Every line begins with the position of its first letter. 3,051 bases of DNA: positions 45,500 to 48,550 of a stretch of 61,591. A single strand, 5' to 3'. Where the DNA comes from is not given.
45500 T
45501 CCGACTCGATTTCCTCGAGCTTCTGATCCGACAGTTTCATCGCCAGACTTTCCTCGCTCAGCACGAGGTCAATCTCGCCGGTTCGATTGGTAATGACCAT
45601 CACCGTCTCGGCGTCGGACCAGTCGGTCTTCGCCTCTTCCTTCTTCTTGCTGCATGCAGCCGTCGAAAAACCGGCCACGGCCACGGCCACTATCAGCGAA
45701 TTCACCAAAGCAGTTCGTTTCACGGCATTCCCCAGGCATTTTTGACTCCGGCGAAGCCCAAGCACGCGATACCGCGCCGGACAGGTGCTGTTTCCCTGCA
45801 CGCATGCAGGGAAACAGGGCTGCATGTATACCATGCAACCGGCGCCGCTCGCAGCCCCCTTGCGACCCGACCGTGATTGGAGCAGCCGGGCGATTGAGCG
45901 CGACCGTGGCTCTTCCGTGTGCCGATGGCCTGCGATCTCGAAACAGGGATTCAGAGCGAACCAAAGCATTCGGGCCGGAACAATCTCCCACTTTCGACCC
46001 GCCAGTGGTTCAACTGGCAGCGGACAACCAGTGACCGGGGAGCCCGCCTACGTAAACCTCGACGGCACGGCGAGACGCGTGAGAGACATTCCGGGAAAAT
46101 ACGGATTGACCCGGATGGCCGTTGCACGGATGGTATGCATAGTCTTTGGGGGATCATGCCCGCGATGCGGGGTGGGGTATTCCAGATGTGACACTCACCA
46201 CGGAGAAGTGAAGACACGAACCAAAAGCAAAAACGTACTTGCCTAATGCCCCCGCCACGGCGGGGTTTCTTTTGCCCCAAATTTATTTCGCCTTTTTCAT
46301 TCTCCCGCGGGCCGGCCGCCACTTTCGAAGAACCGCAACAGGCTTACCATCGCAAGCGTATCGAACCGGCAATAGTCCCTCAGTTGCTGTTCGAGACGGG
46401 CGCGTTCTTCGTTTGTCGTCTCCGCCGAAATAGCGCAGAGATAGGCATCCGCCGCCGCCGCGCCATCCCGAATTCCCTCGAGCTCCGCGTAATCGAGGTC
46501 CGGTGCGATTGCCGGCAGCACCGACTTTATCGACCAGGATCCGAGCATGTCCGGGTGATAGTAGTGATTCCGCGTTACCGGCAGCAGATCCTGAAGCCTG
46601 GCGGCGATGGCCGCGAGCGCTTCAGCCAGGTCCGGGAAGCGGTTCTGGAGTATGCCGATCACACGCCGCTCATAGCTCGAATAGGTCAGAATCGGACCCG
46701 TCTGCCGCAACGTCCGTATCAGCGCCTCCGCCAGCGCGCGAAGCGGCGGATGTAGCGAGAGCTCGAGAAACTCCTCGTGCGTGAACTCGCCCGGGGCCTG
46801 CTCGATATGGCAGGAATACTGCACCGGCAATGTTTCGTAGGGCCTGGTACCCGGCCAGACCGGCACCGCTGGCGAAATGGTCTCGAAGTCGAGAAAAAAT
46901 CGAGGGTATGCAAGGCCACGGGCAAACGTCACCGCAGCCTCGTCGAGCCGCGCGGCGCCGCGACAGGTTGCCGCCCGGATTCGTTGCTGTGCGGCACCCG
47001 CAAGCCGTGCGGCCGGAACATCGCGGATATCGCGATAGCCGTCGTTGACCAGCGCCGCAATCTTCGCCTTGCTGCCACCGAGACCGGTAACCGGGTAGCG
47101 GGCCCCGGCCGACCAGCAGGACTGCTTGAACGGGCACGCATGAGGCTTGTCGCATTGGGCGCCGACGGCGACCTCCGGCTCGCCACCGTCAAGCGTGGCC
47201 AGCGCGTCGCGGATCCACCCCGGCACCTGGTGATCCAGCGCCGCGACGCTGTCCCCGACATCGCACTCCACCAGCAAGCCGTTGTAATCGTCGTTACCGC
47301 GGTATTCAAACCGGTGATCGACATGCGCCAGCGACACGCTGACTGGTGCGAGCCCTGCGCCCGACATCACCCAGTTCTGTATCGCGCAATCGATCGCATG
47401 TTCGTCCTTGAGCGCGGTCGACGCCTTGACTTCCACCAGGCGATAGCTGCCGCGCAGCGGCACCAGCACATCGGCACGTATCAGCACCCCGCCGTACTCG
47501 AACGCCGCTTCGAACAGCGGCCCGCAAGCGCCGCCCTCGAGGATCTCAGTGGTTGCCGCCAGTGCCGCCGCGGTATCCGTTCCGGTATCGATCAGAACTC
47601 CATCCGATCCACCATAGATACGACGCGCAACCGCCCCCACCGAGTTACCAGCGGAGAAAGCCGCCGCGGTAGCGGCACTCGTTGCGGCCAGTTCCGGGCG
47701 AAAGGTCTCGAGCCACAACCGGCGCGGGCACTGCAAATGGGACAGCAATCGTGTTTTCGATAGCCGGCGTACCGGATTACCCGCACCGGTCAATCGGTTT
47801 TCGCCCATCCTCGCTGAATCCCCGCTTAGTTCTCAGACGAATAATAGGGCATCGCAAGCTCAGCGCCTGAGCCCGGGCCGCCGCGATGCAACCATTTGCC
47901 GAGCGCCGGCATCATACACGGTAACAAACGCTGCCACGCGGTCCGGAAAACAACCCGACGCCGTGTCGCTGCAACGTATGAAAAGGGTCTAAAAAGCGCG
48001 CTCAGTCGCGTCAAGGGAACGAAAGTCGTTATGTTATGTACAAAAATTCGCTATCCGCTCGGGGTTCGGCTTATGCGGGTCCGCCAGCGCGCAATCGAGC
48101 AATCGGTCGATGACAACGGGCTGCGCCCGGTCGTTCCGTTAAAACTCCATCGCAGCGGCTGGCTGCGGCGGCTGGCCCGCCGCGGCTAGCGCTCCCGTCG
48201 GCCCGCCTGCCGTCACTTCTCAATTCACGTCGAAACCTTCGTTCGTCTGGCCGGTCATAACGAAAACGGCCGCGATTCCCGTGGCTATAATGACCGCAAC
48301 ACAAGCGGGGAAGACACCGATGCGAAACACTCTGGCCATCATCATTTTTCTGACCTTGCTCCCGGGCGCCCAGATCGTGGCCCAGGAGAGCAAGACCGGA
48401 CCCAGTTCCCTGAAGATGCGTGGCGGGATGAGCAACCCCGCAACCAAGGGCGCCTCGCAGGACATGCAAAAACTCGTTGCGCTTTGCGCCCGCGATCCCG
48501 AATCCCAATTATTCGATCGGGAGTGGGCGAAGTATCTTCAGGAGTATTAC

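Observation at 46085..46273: Candidate Csr/Rsm-family sRNA: GGA-motif cluster plus a plus-strand intrinsic terminator in a 570-bp ORF-poor gap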

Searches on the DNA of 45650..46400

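Call 4: search_rna_families(source=window, start=45650, end=46400, threshold=evalue, max_evalue=10, show_alignments=3)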
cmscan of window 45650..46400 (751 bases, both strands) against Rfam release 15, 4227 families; matches with E-value up to 10: 5.
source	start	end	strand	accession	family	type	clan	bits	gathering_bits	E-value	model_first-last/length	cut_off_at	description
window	46225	46273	-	RF02628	Hrs1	Gene; sRNA;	-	17.8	56.4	0.94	1-74/74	no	Hfq-regulated sRNA 1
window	45788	45817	-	RF03658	mir-2300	Gene; miRNA;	-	15.2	90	6.4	1-74/74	no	mir-2300 microRNA precursor family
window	45786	45819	+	RF03658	mir-2300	Gene; miRNA;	-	14.6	90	9.3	1-74/74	no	mir-2300 microRNA precursor family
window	45785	45894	-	RF02169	PVT1_6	Gene; lncRNA;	-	13.5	45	9.2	1-113/113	no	Pvt1 oncogene conserved region 6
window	45789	45836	-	RF01670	P17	Gene; sRNA;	-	10.2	45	5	1-282/282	no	Pseudomonas sRNA P17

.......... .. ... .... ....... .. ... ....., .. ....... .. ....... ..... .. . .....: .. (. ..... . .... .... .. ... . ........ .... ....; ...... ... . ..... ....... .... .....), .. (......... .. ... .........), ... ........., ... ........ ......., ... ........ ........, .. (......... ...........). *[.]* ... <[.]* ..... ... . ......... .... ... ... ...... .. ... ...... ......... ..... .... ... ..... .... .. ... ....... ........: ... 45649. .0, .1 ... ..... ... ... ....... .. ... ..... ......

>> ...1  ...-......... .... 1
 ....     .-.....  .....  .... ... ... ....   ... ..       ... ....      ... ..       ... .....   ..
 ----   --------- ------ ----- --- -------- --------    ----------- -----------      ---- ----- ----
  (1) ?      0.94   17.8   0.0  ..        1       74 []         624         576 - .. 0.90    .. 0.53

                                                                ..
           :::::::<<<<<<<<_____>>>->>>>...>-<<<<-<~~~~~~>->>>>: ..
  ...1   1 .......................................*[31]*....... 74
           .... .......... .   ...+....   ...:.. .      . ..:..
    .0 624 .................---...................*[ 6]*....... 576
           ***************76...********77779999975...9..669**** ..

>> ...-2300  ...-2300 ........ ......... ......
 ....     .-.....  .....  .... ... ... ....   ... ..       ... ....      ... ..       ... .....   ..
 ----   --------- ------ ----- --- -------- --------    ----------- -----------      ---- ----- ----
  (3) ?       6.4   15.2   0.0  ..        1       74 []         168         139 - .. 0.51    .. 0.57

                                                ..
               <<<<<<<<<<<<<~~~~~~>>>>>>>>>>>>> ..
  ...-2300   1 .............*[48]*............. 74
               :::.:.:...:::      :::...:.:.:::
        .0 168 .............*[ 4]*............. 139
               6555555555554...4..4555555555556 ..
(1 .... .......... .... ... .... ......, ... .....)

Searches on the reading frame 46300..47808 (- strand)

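Call 55: search_protein_families(library=pfam, proteins=[window:46300-47808:-], max_evalue=0.01)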
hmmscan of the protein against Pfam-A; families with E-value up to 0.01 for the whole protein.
window:46300-47808:- (503 aa): 1 family
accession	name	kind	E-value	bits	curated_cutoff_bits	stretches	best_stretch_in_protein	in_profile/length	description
PF11074.14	DUF2779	-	2e-36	125.5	23.3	1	304-426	1-126/126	Domain of unknown function(DUF2779)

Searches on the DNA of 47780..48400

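Call 56: search_rna_families(source=window, start=47780, end=48400, threshold=evalue, max_evalue=1)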
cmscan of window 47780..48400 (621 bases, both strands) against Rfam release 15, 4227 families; matches with E-value up to 1: 0.
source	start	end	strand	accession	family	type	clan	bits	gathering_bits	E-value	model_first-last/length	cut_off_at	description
